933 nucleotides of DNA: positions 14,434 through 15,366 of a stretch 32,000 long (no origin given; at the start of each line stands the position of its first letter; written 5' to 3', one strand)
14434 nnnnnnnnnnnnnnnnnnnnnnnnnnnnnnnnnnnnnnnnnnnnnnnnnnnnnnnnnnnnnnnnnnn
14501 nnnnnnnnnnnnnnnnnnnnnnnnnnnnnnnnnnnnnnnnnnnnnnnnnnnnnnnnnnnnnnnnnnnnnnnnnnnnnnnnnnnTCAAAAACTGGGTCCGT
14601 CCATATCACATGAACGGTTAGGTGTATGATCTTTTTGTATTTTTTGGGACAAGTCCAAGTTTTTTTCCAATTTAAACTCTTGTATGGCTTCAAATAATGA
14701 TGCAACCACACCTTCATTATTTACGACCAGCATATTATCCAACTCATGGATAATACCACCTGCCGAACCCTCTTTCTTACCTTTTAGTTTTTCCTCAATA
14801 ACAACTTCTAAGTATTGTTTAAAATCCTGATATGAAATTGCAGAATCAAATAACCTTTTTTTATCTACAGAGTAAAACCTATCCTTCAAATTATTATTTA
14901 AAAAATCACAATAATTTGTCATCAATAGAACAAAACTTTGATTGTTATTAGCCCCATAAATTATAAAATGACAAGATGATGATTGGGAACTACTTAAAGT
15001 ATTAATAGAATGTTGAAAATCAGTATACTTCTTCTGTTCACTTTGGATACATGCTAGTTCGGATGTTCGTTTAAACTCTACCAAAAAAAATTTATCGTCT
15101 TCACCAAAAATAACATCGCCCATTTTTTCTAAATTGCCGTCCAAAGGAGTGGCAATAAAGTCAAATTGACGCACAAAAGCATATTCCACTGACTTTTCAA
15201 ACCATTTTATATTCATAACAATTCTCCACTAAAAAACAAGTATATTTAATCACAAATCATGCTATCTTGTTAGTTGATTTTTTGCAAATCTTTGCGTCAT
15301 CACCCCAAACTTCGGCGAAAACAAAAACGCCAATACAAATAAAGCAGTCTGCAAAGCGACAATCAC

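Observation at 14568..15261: AT-rich orphan ORF with a PD-(D/E)xK-like motif inserted between the two permease genes of a Fur-controlled yfeABCD operon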

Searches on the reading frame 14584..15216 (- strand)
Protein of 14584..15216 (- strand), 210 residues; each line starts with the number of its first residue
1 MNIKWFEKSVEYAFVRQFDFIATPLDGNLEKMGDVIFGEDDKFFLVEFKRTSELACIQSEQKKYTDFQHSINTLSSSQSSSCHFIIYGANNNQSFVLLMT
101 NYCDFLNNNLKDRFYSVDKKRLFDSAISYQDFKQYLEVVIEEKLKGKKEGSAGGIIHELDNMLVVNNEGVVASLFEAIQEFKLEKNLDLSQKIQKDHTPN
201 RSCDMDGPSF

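Call 3: search_protein_families(library=pfam, proteins=[window:14584-15216:-], max_evalue=10)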
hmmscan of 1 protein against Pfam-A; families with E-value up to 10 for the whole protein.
window:14584-15216:- (210 aa): 1 family
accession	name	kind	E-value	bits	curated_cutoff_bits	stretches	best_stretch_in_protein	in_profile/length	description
PF15881.10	DUF4734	-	0.36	11.5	25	1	126-143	67-84/91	Domain of unknown function (DUF4734)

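Call 4: search_protein_families(library=padloc, proteins=[window:14584-15216:-], max_evalue=10)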
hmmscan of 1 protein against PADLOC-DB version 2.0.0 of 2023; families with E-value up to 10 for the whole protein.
window:14584-15216:- (210 aa): 0 families

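Call 5: search_protein_families(library=ncbifam, proteins=[window:14584-15216:-], max_evalue=10)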
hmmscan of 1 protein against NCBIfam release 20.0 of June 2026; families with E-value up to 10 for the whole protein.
window:14584-15216:- (210 aa): 0 families

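Call 7: find_homologous_proteins(query=window:14584-15216:-, max_evalue=0.001)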
Query window:14584-15216:- (210 aa): 2 proteins with E <= 0.001 among 79 candidates.
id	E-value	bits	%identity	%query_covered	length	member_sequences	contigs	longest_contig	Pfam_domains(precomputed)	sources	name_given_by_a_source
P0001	6.6e-135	465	100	100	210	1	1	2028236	-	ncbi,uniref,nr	ncbi:hypothetical protein LU293_02450 [Moraxella nasovis]|uniref:hypothetical protein n=1 Tax=Moraxe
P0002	2.5e-44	169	45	97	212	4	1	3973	-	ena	-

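Call 10: find_encoding_contigs(protein=P0002, flank=10000)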
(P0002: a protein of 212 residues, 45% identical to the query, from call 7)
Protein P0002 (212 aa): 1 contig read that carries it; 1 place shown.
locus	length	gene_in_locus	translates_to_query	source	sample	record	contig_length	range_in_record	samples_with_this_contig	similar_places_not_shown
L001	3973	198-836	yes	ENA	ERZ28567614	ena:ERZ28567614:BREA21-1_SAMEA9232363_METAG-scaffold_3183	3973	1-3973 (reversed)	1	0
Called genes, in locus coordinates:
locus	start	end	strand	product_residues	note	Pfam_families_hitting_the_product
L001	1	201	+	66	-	?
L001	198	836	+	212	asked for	-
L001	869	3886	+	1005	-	PF04313:HSDR_N, PF00270:DEAD (weak), PF04851:ResIII, PF18766:SWI2_SNF2, PF22679:T1R_D3-like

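Call 16: predict_structure(protein=window:14584-15216:-)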
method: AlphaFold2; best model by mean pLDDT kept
length: 210 residues; sequences in the alignment: 1
mean_pLDDT: 36.8   pTM: 0.26
mean pLDDT of the five models: 36.8, 34.4, 33.7, 32.0, 31.7
residues with pLDDT >= 90: 0; 70-90: 0; 50-70: 20; < 50: 190
segments of 3 or more residues with pLDDT < 50: 1-136, 142-144, 148-179, 187-190, 196-201, 207-210
pLDDT, mean of each block of 10 residues (from residue 1): 23 27 27 36 35 31 34 35 36 33 34 30 34 48 49 40 33 41 49 47 50
secondary structure, 60 per line:
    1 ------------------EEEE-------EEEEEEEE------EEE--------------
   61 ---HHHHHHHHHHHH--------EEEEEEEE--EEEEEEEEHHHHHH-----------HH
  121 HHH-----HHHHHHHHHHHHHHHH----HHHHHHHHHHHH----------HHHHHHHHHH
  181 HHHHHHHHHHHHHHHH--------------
elements in order: E19-22 E30-37 E44-46 H64-75 E84-91 E94-101 H102-107 H119-123 H129-144 H149-160 H171-196

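Call 18: search_dna_similar(query=window:14584-15216:-, collection=phages, mode=protein, max_evalue=1)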
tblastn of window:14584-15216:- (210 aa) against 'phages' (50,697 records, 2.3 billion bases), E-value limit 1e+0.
No match.

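Call 19: search_dna_similar(query=window:14584-15216:-, collection=plasmids, mode=protein, max_evalue=1)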
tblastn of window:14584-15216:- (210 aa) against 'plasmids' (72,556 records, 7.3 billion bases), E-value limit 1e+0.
Records with a match: 8; places in all: 8; records where one place covers at least 80% of the query: 4.
Best place of each record, by identity: <60% 8.
By first word of the organism name: Pantoea 2; Pseudoalteromonas 1; Vibrio 1; Providencia 1; Trichlorobacter 1; Enterobacter 1; Cupriavidus 1.
By predicted mobility (MOB-suite, as given by PLSDB): conjugative 4; non-mobilizable 3; mobilizable 1.
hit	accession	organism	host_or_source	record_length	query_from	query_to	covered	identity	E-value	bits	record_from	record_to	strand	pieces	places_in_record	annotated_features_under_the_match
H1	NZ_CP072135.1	Pseudoalteromonas xiamenensis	mangrove sediment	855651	1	197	94%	30.0%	4e-13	74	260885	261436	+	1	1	hypothetical protein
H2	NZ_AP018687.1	Vibrio rumoiensis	-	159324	3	210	99%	28.1%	7e-17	86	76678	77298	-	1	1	hypothetical protein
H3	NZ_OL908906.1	Providencia rettgeri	-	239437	1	161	77%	31.1%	2e-11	69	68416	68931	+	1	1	hypothetical protein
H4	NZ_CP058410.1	Trichlorobacter lovleyi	whole genome,river sediment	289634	4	171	80%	29.0%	9e-10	65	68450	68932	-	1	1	hypothetical protein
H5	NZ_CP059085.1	Pantoea ananatis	Allium cepa,onion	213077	5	174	81%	28.0%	1e-8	61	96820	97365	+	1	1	hypothetical protein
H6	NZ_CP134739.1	Pantoea agglomerans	cell culture,Water from creek adjacent ...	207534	3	146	69%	30.6%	2e-5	52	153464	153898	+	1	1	hypothetical protein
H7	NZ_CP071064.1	Enterobacter mori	Homo sapiens,ascites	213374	2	139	66%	30.1%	9e-9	62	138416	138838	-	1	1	hypothetical protein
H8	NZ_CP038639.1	Cupriavidus oxalaticus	whole organism,sewage sludge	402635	2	156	74%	26.0%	2e-6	55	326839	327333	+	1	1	hypothetical protein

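Call 20: search_protein_representatives(protein=window:14584-15216:-)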
Query: 210 residues. Proteins with E-value up to 0.001 (for the whole library): 272; up to 1e-10: 89; up to 1e-30: 4. The best 150 are listed.
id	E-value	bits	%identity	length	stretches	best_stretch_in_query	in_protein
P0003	1.6e-56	207.5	55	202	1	1-190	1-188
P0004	1.1e-45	172.1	50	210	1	4-205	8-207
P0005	3.3e-41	157.5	42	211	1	3-200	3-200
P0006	3.3e-39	150.9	45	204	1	3-196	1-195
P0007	9.0e-28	113.6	45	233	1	4-187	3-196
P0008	1.4e-21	93.4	36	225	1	2-195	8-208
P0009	2.5e-21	92.6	37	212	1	2-184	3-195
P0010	6.2e-21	91.3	38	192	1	3-196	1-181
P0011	1.7e-20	89.9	35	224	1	3-210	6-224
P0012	1.1e-19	87.3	37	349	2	5-119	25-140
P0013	1.1e-19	87.3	39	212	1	3-197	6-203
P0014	1.7e-19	86.6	35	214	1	4-198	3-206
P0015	1.2e-17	80.5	37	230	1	3-176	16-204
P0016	1.4e-17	80.4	36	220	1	2-187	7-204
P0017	2.6e-17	79.5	35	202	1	3-210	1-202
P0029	3.4e-15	72.5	35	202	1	4-210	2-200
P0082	4.7e-11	59.0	30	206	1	5-171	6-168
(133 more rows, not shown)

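Call 21: get_annotated_region(hit=H2, flank=8000)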
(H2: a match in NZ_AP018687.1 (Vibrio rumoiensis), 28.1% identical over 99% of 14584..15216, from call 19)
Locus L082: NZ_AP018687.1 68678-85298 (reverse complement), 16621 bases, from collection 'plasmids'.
description: Vibrio rumoiensis strain FERM P-14531 plasmid 1, complete sequence
organism: Vibrio rumoiensis (NCBI taxid 76258)
taxonomy: Bacteria; Pseudomonadota; Gammaproteobacteria; Vibrionales; Vibrionaceae; Vibrio; Vibrio rumoiensis
host: -; source: -; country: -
typing (MOB-suite, as given by PLSDB): conjugative; replicon IncC; relaxase MOBH,MOBH; mating-pair formation MPF_F
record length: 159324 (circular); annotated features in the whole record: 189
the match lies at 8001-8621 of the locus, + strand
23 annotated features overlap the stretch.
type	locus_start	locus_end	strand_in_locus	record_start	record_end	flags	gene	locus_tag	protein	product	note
CDS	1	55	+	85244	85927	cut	-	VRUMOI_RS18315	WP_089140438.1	nuclease-related domain-containing protein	-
CDS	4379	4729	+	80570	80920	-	-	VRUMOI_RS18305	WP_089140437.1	hypothetical protein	-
CDS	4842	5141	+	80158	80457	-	-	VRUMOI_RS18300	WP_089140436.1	hypothetical protein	-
CDS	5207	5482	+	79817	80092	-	-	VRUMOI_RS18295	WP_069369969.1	MafI family immunity protein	-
CDS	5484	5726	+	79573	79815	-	-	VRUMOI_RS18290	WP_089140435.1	hypothetical protein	-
CDS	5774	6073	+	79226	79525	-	-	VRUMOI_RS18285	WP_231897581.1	hypothetical protein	-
CDS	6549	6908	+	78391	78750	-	-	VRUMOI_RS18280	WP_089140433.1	hypothetical protein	-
CDS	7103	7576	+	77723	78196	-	-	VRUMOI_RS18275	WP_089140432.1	hypothetical protein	-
CDS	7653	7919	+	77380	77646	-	-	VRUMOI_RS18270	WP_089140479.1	CPCC family cysteine-rich protein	-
CDS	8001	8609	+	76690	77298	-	-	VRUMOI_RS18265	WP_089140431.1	hypothetical protein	-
CDS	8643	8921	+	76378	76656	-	-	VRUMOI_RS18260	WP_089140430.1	hypothetical protein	-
CDS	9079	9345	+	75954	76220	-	-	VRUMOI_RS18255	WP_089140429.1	hypothetical protein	-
CDS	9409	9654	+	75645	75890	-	-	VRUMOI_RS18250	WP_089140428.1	hypothetical protein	-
CDS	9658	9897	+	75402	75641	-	-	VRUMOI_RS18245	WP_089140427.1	hypothetical protein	-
CDS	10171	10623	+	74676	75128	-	-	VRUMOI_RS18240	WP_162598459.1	hypothetical protein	-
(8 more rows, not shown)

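Call 22: get_annotated_region(hit=H1, flank=8000)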
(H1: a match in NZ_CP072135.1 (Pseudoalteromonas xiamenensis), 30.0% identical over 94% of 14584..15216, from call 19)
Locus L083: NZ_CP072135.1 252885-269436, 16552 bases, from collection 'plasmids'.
description: Pseudoalteromonas xiamenensis strain STKMTI.2 plasmid unnamed5, complete sequence
organism: Pseudoalteromonas xiamenensis (NCBI taxid 882626)
taxonomy: Bacteria; Pseudomonadota; Gammaproteobacteria; Alteromonadales; Pseudoalteromonadaceae; Pseudoalteromonas; Pseudoalteromonas xiamenensis
host: -; source: mangrove sediment; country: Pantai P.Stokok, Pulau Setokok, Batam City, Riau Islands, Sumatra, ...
typing (MOB-suite, as given by PLSDB): non-mobilizable
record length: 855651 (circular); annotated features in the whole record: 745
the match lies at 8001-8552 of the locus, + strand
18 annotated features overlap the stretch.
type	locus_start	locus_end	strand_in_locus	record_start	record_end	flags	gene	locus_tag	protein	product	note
CDS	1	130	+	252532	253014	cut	bfr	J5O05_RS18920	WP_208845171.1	bacterioferritin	GO:0006880 - intracellular sequestering of iron ion [Evidence IEA]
CDS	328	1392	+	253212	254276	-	-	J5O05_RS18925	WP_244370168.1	methyl-accepting chemotaxis protein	GO:0006935 - chemotaxis [Evidence IEA]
CDS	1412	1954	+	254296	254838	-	-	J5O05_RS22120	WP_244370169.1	methyl-accepting chemotaxis protein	GO:0007165 - signal transduction [Evidence IEA]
CDS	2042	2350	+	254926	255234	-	-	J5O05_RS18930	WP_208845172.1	hypothetical protein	-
CDS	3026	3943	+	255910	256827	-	-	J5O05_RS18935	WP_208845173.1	alpha/beta hydrolase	-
CDS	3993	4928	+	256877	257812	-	-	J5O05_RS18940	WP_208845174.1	alpha/beta hydrolase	-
CDS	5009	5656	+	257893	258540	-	-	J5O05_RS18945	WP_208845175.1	hypothetical protein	-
CDS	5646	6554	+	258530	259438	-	-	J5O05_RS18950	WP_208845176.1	AraC family transcriptional regulator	GO:0006355 - regulation of DNA-templated transcription [Evidence IEA]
CDS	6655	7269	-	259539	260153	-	-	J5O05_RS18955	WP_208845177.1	M23 family metallopeptidase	GO:0006508 - proteolysis [Evidence IEA]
CDS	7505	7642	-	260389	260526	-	-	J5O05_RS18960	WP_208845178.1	hypothetical protein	-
CDS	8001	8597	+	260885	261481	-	-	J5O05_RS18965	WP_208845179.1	hypothetical protein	-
CDS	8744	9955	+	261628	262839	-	-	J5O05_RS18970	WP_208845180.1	hypothetical protein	-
CDS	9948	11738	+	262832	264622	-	-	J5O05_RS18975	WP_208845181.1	ATP-binding protein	-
CDS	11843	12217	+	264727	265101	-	-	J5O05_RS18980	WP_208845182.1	hypothetical protein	-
CDS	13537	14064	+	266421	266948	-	-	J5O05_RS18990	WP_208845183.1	hypothetical protein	-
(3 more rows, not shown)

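Call 25: find_homologous_proteins(query=A1, max_evalue=0.00001)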
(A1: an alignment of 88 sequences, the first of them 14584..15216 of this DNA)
Query A1 (88 sequences) (210 aa, profile of the alignment): 594 proteins with E <= 0.00001 among 2658 candidates; the best 120 are listed.
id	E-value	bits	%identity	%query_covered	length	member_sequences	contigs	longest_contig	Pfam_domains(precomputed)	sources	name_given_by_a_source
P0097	8.4e-63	230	30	73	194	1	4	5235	-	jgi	-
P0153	2.0e-62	229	33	100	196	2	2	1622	-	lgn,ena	-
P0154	2.7e-62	228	36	65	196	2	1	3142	-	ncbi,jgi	-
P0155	3.1e-62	228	26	91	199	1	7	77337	-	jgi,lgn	jgi:hypothetical protein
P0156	3.4e-62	228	40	42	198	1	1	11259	-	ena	-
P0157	4.6e-62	228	33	99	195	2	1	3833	-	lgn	-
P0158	6.8e-62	227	31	67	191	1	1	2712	-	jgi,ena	-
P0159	7.8e-62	227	44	40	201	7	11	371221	-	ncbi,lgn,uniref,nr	ncbi:hypothetical protein [Yersinia bercovieri]|uniref:hypothetical protein n=1 Tax=Yersinia bercovi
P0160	9.7e-62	227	31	64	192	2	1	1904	-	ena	-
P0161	1.0e-61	226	34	82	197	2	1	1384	-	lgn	-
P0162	1.1e-61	226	38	94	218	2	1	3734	-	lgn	-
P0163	1.4e-61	226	33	64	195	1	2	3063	-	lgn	-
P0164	1.5e-61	226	39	42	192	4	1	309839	-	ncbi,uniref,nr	ncbi:hypothetical protein [Oleiagrimonas sp. MCCC 1A03011]|uniref:hypothetical protein n=1 Tax=Oleia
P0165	1.6e-61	226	34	94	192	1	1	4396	-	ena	-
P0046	2.0e-61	226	30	90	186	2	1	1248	-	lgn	-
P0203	1.5e-59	219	30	98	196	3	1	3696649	-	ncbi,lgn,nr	ncbi:hypothetical protein [Chromohalobacter israelensis]|nr:hypothetical protein [Chromohalobacter s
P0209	2.3e-59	219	31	91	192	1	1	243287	-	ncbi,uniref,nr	ncbi:hypothetical protein SJS76_07865 [Aeromonas caviae]|uniref:hypothetical protein n=1 Tax=Aeromon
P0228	7.2e-59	217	32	81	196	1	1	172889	-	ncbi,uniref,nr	ncbi:hypothetical protein WG68_12685 [Arsukibacterium ikkense]|uniref:Uncharacterized protein n=1 Ta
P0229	7.2e-59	217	27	100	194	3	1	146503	-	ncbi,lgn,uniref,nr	ncbi:hypothetical protein [Teredinibacter turnerae]|uniref:hypothetical protein n=1 Tax=Teredinibact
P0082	1.1e-58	217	30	72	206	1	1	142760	-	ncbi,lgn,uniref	ncbi:hypothetical protein [Chromobacterium haemolyticum]|uniref:hypothetical protein n=1 Tax=Chromob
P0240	1.5e-58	216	37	52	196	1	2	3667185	-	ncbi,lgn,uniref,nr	ncbi:hypothetical protein [Kushneria marisflavi]|uniref:Uncharacterized protein n=1 Tax=Kushneria ma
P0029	3.9e-58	215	31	99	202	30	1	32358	-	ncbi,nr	ncbi:hypothetical protein OHV54_10485 [Acinetobacter baumannii]|nr:hypothetical protein [Acinetobact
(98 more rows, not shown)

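Call 27: find_encoding_contigs(protein=P0159, flank=8000, max_places=4)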
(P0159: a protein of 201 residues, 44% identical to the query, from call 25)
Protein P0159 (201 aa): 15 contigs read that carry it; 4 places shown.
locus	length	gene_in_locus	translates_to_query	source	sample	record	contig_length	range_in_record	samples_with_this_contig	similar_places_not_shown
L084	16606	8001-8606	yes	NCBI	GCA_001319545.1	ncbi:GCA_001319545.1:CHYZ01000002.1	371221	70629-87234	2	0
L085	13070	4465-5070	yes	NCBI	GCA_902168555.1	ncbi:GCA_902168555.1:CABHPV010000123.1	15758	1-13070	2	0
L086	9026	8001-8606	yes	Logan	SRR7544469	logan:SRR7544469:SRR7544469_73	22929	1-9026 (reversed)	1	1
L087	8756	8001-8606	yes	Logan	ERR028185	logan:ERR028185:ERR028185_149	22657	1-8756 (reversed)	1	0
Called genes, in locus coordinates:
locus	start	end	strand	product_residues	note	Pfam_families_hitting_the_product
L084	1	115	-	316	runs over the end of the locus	PF03372:Exo_endo_phos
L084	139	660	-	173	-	PF03498:CDtoxinA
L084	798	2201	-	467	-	PF00989:PAS, PF08448:PAS_4 (faint), PF13426:PAS_9, PF08447:PAS_3, PF00990:GGDEF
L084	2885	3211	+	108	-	PF06411:HdeA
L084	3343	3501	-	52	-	-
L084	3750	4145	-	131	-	PF01638:HxlR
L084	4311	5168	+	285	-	PF01073:3Beta_HSD (weak), PF01370:Epimerase (weak), PF05368:NmrA, PF13460:NAD_binding_10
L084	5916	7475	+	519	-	PF13426:PAS_9, PF00989:PAS, PF08447:PAS_3, PF08448:PAS_4 (weak), PF00672:HAMP (faint), PF00015:MCPsignal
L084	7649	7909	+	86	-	-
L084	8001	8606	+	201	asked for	-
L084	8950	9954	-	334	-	PF24624:Int_N, PF00589:Phage_integrase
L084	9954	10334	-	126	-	-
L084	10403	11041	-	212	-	PF27202:Flk_N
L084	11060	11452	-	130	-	-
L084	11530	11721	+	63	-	-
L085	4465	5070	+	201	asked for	-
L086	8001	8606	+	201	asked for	-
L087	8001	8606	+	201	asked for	-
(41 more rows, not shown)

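Call 28: find_encoding_contigs(protein=P0029, flank=8000, max_places=4)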
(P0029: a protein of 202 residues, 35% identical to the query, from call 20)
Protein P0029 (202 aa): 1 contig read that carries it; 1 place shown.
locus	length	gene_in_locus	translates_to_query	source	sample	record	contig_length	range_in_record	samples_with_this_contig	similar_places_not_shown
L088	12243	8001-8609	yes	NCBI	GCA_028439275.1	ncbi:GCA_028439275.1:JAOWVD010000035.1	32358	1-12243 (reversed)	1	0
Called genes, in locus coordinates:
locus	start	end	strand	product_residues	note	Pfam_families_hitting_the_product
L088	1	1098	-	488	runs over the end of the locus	PF02321:OEP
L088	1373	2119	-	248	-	PF00005:ABC_tran, PF12399:BCA_ABC_TP_C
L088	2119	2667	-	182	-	PF03968:LptD_N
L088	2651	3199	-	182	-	PF06835:LptC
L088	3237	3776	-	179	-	PF00702:Hydrolase (weak), PF08282:Hydrolase_3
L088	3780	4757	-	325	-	PF01380:SIS, PF00571:CBS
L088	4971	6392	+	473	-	PF01406:tRNA-synt_1e, PF00133:tRNA-synt_1 (weak), PF09334:tRNA-synt_1g (weak), PF01921:tRNA-synt_1f (weak), PF09190:DALR_2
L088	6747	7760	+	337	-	PF24624:Int_N (weak), PF00589:Phage_integrase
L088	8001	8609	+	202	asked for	-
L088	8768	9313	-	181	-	PF05838:Glyco_hydro_108, PF09374:PG_binding_3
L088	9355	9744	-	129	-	-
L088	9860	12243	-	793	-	PF05268:GP38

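Call 30: find_encoding_contigs(protein=P0209, flank=8000, max_places=3)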
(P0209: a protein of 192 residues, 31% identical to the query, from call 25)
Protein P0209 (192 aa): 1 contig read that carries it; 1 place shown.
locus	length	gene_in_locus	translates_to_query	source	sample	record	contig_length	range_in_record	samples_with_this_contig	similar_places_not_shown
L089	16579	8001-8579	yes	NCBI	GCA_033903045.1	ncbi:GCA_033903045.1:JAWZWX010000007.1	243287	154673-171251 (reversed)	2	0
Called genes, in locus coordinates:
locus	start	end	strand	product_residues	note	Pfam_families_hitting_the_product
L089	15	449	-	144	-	PF10980:DUF2787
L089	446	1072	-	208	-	-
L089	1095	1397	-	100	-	PF06803:DUF1232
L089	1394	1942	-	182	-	-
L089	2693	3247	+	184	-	-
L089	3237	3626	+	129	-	-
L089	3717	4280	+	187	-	-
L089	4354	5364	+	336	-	-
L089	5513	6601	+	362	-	PF12686:DUF3800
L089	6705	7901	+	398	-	PF13676:TIR_2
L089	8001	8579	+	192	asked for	-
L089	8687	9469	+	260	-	-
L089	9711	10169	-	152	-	PF03852:Vsr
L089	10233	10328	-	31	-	PF03400:DDE_Tnp_IS1 (weak)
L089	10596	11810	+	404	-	PF09217:EcoRII-N, PF09019:EcoRII-C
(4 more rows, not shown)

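Call 31: find_encoding_contigs(protein=P0203, flank=8000, max_places=3)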
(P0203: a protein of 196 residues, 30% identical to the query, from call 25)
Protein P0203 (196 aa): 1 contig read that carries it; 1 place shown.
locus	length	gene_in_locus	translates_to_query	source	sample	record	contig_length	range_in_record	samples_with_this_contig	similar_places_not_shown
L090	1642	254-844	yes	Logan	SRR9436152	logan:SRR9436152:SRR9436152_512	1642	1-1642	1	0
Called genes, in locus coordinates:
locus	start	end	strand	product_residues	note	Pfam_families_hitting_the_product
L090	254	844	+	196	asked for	-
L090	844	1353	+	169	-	PF00903:Glyoxalase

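Call 33: find_encoding_contigs(protein=P0082, flank=8000, max_places=3)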
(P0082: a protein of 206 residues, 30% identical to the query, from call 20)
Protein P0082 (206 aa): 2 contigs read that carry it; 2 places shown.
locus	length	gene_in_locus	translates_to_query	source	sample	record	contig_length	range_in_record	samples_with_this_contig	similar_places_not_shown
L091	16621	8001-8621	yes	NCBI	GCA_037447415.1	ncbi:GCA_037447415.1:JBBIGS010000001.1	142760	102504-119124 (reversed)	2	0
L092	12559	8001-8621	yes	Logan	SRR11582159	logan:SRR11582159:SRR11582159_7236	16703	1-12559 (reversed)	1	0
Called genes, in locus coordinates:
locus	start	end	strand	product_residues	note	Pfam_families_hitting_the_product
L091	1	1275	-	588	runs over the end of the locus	PF06056:Terminase_5, PF03237:Terminase_6N, PF17289:Terminase_6C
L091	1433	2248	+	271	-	PF05929:Phage_GPO_N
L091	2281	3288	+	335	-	PF05125:Phage_cap_P2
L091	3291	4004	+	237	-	PF05944:Phage_term_smal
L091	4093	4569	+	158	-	PF05926:Phage_GPL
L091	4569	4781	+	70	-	PF05489:Phage_tail_X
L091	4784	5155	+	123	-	PF16931:Phage_holin_8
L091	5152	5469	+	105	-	PF05449:Phage_holin_3_7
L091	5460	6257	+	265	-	PF01471:PG_binding_1, PF09374:PG_binding_3 (faint), PF11860:Muramidase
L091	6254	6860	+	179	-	-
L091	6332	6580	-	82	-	-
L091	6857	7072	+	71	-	PF01258:zf-dskA_traR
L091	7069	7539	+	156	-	PF06891:P2_Phage_GpR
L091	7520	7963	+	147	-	PF05069:Phage_tail_S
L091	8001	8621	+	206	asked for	-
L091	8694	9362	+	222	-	PF04717:Phage_base_V, PF18715:Phage_spike (weak)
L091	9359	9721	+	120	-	PF04965:GPW_gp25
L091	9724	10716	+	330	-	PF26776:Baseplate_J_N, PF26079:Baseplate_J_C (weak)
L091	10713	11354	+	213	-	PF09684:Tail_P2_I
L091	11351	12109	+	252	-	PF12571:Phage_tail_fib (weak)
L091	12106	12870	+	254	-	-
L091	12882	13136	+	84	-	-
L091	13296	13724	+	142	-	PF02086:MethyltransfD12 (weak)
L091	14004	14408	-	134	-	PF00196:GerE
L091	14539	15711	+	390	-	PF22671:Gp18_domIII_N, PF04984:Phage_sheath_1, PF17482:Phage_sheath_1C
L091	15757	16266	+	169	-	PF04985:Phage_tube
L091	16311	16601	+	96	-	PF10109:Phage_TAC_7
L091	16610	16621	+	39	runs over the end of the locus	PF06528:Phage_P2_GpE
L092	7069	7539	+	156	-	PF06891:P2_Phage_GpR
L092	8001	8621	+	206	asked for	-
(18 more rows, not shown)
